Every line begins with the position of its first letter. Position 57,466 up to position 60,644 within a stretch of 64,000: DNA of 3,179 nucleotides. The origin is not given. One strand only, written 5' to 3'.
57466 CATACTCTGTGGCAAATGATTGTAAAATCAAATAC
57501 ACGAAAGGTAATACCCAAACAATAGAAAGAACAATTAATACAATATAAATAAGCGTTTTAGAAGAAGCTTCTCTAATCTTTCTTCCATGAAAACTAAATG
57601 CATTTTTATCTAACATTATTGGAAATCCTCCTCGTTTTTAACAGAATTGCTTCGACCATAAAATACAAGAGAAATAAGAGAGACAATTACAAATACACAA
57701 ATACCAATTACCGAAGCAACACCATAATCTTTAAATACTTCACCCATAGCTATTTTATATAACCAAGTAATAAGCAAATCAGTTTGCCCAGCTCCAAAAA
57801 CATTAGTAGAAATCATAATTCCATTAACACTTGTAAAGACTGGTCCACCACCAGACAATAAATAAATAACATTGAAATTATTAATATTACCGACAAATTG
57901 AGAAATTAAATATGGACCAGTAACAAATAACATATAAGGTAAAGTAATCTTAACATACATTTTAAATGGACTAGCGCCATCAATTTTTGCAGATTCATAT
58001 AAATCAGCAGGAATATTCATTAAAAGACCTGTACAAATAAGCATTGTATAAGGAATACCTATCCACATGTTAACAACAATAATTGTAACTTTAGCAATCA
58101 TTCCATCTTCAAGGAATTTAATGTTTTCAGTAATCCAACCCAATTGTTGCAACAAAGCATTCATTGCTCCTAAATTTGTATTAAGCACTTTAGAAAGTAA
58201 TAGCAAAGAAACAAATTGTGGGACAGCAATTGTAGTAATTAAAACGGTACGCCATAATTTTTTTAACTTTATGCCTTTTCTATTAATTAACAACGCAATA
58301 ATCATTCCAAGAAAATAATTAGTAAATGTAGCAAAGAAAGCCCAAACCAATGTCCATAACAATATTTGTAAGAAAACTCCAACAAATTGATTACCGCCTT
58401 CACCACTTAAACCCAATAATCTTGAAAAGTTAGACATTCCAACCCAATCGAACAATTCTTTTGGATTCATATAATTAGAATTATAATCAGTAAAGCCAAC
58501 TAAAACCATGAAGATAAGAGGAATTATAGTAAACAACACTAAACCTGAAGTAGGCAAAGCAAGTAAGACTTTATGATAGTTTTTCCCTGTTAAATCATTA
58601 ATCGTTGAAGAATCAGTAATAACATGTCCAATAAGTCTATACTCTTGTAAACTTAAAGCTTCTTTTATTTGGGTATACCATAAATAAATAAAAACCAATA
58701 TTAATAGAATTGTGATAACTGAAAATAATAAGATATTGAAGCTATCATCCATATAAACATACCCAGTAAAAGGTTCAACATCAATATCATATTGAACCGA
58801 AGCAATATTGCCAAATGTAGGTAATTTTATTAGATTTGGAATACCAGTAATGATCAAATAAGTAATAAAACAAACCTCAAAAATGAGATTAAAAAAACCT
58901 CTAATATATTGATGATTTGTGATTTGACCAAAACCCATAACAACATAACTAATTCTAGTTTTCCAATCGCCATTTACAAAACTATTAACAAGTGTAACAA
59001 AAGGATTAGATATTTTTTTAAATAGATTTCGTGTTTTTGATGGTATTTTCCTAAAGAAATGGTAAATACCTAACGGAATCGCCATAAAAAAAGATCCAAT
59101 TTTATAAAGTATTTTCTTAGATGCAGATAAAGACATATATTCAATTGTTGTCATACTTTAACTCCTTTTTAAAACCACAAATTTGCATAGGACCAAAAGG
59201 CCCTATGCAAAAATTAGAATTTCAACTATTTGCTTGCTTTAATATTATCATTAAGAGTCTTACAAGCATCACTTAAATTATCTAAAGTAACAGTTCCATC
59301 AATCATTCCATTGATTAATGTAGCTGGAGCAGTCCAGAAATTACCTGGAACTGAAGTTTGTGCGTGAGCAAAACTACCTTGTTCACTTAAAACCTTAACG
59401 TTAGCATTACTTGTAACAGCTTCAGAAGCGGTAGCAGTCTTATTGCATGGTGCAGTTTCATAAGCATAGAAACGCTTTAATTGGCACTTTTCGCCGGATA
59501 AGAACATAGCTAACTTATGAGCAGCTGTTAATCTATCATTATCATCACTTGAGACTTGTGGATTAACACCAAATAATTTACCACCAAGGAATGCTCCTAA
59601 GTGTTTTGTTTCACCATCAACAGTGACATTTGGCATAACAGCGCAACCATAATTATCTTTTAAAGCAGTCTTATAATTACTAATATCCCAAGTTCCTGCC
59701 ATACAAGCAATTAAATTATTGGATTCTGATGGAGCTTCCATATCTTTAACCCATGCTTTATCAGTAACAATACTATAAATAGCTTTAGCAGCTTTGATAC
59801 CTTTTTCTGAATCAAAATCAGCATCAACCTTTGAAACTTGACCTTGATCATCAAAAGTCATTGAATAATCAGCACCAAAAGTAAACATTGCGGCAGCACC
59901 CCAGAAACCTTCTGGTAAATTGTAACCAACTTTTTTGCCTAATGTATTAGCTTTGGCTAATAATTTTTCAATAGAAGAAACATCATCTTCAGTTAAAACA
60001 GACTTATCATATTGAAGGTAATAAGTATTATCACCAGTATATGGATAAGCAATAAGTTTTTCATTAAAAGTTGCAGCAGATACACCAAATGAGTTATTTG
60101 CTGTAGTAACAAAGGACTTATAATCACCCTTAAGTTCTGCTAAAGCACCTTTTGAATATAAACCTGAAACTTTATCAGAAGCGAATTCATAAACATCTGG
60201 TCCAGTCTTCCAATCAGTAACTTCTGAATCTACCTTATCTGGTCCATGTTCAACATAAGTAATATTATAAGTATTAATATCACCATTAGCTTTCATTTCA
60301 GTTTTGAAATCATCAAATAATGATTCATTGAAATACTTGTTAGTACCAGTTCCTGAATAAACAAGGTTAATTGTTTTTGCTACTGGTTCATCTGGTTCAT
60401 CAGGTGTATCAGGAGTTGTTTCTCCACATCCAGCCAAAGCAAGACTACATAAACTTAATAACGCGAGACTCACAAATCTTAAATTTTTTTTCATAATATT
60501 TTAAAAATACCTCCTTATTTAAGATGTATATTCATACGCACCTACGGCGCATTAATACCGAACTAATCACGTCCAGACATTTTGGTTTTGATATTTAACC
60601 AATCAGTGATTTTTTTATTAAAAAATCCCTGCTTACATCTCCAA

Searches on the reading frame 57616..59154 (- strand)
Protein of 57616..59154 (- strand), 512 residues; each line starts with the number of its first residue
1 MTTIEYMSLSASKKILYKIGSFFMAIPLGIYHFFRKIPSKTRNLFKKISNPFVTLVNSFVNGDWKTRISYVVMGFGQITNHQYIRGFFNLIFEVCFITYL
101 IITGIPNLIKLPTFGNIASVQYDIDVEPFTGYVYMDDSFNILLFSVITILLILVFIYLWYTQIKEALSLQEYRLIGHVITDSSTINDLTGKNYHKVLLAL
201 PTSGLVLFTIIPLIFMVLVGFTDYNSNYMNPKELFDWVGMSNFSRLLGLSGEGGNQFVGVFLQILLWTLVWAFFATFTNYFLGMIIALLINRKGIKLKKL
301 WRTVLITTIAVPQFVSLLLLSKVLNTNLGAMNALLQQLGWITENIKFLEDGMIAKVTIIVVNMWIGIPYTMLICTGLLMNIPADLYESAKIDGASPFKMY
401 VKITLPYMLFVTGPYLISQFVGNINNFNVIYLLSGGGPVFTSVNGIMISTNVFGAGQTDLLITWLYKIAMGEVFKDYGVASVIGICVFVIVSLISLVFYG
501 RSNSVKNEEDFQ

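Call 50: search_protein_families(library=pfam, proteins=[window:57616-59154:-], max_evalue=0.01)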
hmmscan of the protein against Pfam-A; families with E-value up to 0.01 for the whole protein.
window:57616-59154:- (512 aa): 1 family
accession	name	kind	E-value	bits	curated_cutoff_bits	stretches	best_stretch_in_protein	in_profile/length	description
PF00528.27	BPD_transp_1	-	7.2e-17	62.1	26.4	1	281-500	3-176/184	Binding-protein-dependent transport system inner membrane component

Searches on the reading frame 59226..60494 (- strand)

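Call 50: search_protein_families(library=pfam, proteins=[window:59226-60494:-], max_evalue=0.01)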
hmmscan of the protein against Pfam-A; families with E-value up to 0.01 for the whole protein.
window:59226-60494:- (422 aa): 1 family
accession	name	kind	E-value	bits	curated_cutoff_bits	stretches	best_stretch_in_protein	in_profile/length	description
PF13416.11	SBP_bac_8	-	9.1e-22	78.6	27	1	75-367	13-278/279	Bacterial extracellular solute-binding protein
